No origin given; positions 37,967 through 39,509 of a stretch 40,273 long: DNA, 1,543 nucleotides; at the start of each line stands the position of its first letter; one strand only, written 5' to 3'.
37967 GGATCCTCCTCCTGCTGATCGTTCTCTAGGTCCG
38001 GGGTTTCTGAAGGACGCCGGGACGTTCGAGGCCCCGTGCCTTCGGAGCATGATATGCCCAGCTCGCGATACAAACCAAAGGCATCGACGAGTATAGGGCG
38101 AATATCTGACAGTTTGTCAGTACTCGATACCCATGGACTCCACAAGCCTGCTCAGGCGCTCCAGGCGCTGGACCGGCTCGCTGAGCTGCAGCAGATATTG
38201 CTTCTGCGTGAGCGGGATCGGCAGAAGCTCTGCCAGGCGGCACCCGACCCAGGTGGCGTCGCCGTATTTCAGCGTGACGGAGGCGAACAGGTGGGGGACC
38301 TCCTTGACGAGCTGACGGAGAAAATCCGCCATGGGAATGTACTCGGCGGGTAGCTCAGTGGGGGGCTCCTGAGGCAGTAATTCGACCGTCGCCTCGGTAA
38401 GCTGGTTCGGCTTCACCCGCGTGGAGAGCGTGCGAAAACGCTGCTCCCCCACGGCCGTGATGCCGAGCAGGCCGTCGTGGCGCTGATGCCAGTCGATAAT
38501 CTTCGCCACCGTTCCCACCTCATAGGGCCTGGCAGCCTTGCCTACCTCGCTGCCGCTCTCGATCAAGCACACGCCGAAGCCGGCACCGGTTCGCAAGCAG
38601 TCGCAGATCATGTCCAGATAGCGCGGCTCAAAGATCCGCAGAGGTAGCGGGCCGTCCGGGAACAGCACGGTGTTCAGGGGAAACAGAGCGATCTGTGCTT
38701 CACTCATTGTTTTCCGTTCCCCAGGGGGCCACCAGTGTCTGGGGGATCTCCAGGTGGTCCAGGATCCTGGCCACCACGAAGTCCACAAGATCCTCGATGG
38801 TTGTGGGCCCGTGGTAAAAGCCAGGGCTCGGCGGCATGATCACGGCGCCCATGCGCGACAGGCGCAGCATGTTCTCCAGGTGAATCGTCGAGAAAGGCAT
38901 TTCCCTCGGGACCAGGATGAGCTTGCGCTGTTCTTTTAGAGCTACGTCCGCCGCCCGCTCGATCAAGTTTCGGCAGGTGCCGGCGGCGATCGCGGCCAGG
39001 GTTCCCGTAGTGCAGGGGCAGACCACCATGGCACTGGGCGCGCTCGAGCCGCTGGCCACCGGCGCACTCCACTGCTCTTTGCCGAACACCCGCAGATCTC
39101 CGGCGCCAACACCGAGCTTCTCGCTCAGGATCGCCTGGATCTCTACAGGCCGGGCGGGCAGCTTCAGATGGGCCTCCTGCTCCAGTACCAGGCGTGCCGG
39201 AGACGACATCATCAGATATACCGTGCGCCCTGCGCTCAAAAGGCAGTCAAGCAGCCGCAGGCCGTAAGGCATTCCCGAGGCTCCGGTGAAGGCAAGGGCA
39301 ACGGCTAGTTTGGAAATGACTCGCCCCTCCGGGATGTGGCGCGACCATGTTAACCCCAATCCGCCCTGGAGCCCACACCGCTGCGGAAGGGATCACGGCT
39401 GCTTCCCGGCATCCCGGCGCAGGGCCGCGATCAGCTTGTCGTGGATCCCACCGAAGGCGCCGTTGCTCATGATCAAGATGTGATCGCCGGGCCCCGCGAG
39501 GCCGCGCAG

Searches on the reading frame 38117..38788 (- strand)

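Call 33: search_protein_families(library=pfam, proteins=[window:38117-38788:-], max_evalue=0.00001)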
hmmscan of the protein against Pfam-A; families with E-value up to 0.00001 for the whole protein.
window:38117-38788:- (223 aa): 1 family
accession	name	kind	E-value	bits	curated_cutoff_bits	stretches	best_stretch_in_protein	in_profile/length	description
PF02190.22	LON_substr_bdg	-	6.4e-25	88.7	28.7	1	33-216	2-198/200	ATP-dependent protease La (LON) substrate-binding domain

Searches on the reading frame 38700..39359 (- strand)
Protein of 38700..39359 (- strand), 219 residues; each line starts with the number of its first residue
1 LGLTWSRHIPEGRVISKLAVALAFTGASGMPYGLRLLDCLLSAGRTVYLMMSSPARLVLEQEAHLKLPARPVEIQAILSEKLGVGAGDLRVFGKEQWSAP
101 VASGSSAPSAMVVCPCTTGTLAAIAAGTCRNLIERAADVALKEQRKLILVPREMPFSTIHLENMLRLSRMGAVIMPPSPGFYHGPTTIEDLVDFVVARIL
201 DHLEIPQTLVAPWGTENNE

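Call 33: search_protein_families(library=pfam, proteins=[window:38700-39359:-], max_evalue=0.00001)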
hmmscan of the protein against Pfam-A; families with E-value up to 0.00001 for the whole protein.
window:38700-39359:- (219 aa): 1 family
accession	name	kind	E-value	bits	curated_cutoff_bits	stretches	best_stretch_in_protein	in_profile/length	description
PF02441.25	Flavoprotein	-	3.3e-43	147.5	22.7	1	20-203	3-162/162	Flavoprotein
